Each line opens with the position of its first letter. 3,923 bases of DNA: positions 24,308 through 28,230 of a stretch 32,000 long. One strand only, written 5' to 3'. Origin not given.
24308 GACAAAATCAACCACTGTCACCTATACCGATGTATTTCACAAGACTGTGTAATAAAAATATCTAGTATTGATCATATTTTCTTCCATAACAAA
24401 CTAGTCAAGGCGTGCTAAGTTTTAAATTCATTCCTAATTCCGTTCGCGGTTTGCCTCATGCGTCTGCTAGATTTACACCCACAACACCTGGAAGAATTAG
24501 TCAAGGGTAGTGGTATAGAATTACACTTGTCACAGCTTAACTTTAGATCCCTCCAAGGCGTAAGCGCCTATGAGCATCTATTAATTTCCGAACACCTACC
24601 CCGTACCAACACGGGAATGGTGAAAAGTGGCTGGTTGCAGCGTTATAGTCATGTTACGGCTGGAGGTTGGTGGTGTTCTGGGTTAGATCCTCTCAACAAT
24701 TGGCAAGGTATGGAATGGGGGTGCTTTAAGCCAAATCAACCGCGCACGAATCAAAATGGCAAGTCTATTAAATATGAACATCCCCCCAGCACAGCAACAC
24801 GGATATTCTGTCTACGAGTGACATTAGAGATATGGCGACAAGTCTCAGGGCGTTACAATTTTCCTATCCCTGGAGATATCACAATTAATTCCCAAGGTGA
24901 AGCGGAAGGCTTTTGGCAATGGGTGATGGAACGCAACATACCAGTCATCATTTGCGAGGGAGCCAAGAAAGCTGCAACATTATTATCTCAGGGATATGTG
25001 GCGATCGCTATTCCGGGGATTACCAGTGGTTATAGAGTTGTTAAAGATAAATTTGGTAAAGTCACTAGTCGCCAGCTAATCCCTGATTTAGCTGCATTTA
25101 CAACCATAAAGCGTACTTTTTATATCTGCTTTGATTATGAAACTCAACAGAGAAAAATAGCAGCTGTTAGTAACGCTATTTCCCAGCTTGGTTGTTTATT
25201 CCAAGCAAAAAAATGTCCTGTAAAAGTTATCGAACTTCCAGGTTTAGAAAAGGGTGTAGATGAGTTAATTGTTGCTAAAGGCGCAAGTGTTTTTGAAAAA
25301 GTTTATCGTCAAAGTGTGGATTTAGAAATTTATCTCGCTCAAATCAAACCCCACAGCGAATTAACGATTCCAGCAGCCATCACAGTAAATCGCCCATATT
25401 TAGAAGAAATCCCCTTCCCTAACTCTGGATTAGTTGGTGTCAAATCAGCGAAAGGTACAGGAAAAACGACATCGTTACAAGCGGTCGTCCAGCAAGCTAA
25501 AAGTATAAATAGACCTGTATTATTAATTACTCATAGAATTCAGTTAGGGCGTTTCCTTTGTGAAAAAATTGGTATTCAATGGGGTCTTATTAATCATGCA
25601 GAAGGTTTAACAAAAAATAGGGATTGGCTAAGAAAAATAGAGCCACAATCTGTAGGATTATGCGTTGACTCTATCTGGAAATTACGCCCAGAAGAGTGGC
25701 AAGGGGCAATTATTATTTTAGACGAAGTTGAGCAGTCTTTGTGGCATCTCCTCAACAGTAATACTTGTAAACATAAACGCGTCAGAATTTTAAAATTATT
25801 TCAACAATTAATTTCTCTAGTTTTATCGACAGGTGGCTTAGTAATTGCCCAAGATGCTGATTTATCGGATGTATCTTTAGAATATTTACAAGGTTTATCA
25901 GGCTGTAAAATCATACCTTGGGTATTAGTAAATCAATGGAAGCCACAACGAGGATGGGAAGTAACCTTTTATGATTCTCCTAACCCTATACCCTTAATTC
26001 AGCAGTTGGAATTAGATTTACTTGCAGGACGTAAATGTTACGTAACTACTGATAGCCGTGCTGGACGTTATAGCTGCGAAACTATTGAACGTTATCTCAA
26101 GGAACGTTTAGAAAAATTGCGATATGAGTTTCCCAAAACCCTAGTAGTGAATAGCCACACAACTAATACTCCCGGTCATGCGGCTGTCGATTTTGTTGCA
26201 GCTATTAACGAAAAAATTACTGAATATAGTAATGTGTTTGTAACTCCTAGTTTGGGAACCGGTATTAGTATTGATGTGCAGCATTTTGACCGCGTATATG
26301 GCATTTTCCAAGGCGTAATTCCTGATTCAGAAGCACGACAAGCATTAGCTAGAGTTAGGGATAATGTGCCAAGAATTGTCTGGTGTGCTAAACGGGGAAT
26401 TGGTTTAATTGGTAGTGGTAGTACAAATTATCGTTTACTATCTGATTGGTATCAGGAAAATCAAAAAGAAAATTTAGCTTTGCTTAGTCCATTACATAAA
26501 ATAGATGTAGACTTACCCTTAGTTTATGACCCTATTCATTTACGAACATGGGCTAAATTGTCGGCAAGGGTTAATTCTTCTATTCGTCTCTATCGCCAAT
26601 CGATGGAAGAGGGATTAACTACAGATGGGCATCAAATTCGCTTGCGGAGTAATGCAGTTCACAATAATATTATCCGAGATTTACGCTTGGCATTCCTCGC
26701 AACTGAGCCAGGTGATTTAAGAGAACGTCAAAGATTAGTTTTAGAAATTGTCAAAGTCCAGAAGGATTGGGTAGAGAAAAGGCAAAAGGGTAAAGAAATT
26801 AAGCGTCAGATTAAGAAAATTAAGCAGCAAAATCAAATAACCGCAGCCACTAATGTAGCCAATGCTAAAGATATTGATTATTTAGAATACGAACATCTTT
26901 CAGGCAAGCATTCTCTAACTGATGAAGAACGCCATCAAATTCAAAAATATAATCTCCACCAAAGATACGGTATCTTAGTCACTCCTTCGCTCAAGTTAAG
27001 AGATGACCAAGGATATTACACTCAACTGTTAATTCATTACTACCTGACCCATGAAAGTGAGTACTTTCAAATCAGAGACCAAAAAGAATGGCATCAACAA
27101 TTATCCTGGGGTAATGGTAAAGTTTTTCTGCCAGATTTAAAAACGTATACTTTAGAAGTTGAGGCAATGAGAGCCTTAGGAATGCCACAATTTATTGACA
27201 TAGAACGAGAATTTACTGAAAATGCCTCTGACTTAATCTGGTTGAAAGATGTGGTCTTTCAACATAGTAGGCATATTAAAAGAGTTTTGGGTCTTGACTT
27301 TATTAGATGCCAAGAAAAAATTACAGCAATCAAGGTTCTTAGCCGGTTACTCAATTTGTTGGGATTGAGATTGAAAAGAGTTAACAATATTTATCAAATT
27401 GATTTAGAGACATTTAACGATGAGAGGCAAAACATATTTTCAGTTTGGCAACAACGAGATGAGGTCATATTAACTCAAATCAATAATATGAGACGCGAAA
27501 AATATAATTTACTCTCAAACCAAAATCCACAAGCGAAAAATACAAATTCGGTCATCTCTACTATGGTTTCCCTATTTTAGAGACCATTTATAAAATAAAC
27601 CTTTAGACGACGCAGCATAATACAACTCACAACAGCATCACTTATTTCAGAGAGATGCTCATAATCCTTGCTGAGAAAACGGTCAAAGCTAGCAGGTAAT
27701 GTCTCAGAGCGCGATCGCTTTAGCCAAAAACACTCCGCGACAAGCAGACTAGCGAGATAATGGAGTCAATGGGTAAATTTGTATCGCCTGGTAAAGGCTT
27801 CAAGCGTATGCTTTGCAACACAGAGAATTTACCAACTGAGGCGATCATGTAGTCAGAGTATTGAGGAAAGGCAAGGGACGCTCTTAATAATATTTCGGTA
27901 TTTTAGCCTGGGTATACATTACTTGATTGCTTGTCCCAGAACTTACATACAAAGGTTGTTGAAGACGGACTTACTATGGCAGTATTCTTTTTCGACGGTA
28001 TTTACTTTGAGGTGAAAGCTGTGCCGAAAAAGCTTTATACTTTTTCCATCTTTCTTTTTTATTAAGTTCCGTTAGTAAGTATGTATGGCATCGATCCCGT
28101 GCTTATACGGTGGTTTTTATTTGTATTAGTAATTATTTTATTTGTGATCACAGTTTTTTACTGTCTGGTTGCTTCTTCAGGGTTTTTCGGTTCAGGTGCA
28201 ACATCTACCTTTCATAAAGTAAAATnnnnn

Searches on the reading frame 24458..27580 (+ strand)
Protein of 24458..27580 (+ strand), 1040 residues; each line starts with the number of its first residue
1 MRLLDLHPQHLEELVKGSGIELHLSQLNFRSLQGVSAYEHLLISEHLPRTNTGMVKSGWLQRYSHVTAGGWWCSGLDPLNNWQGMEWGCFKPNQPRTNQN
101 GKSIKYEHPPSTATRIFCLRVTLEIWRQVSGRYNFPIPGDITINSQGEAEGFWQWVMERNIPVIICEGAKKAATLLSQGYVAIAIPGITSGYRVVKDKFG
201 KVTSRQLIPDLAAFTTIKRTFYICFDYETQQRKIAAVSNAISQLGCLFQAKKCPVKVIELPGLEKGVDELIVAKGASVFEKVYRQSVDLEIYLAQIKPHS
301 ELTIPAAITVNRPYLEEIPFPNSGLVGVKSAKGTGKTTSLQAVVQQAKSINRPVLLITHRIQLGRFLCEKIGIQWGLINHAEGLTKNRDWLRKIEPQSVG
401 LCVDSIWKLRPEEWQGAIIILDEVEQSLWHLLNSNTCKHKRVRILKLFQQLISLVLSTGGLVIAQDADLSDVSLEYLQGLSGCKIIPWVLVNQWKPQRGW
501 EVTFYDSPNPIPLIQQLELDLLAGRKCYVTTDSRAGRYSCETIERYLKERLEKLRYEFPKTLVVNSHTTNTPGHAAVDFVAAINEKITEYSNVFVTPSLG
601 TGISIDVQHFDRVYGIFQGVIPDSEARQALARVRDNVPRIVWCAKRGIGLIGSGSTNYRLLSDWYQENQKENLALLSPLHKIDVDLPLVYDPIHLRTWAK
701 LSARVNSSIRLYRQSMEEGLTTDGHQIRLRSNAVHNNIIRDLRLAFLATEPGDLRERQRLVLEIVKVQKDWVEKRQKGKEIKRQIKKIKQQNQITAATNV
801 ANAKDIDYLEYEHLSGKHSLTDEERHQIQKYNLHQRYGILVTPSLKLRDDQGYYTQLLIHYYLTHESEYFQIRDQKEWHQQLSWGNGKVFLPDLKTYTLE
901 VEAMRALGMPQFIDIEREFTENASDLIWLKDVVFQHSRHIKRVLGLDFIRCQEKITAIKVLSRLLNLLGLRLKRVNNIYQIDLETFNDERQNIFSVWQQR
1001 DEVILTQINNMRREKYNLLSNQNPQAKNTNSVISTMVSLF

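Call 3: search_protein_families(library=pfam, proteins=[window:24458-27580:+], max_evalue=0.1)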
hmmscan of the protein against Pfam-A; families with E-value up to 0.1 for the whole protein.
window:24458-27580:+ (1040 aa): 4 families
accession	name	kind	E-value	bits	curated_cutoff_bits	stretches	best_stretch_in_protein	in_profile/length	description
PF12965.13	DUF3854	-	2.7e-49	166.8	23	1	152-277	1-129/130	Domain of unknown function (DUF3854)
PF13604.12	AAA_30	-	0.0015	18.8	27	1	325-403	20-82/191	AAA domain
PF09651.16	Cas_APE2256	-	0.028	14.7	24.8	1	525-590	24-87/136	CRISPR-associated protein (Cas_APE2256)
PF01019.26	G_glu_transpept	-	0.079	12.2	27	0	171-208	69-106/512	Gamma-glutamyltranspeptidase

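Call 4: search_protein_families(library=padloc, proteins=[window:24458-27580:+], max_evalue=0.1)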
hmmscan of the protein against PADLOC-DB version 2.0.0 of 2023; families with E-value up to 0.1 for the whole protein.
window:24458-27580:+ (1040 aa): 3 families
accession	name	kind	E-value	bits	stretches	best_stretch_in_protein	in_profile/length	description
PDLC03800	RTasDnaG-like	-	0.0013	15.6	1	132-304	273-383/550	DRT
PDLC01634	Csm6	-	0.0044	15.3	1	527-591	24-84/130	CAS-III; associated_signaling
PDLC01033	CARF_RelE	-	0.036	11.4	0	526-593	66-132/294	CARF+RelE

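Call 5: search_protein_families(library=ncbifam, proteins=[window:24458-27580:+], max_evalue=0.1)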
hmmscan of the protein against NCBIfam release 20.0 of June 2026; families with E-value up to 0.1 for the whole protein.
window:24458-27580:+ (1040 aa): 2 families
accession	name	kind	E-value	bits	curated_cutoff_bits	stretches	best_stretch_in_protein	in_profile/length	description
NF042913.1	CyRepA1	equivalog_domain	1.1e-115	387.8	200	1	323-974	2-594/595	plasmid replication protein, CyRepA1 family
TIGR00176.1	mobB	equivalog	0.052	13.6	76.2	0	327-360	3-36/155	molybdopterin-guanine dinucleotide biosynthesis protein B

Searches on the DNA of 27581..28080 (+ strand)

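Call 90: search_dna_similar(query=window:27581-28080:+, collection=plasmids, mode=distant, max_rows=10, max_evalue=0.001)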
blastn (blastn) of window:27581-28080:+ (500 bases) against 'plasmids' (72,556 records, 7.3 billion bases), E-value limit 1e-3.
Records with a match: 5; places in all: 5; records where one place covers at least 80% of the query: 0.
Best place of each record, by identity: 60-80% 5.
By first word of the organism name: Trichormus 4; Chroococcidiopsis 1.
By predicted mobility (MOB-suite, as given by PLSDB): conjugative 4; non-mobilizable 1.
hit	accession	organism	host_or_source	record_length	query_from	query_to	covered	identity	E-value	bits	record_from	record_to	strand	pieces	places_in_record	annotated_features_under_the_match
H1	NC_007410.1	Trichormus variabilis ATCC 29413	-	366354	1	96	19%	69.8%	2e-6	62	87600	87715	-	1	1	none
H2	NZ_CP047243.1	Trichormus variabilis 0441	cell culture,thermal spring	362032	1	96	19%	69.8%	2e-6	62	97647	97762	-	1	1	none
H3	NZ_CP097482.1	Chroococcidiopsis sp. CCNUC1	cell culture,soil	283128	7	96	18%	70.0%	6e-6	60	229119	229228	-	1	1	IS5 family transposase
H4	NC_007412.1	Trichormus variabilis ATCC 29413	-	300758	6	96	18%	68.5%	9e-4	53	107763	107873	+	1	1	IS5-like element ISAva7 family transposase | 3'-5' exonuclease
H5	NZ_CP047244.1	Trichormus variabilis 0441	cell culture,thermal spring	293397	6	96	18%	68.5%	9e-4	53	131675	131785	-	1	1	IS5-like element ISAva7 family transposase | 3'-5' exonuclease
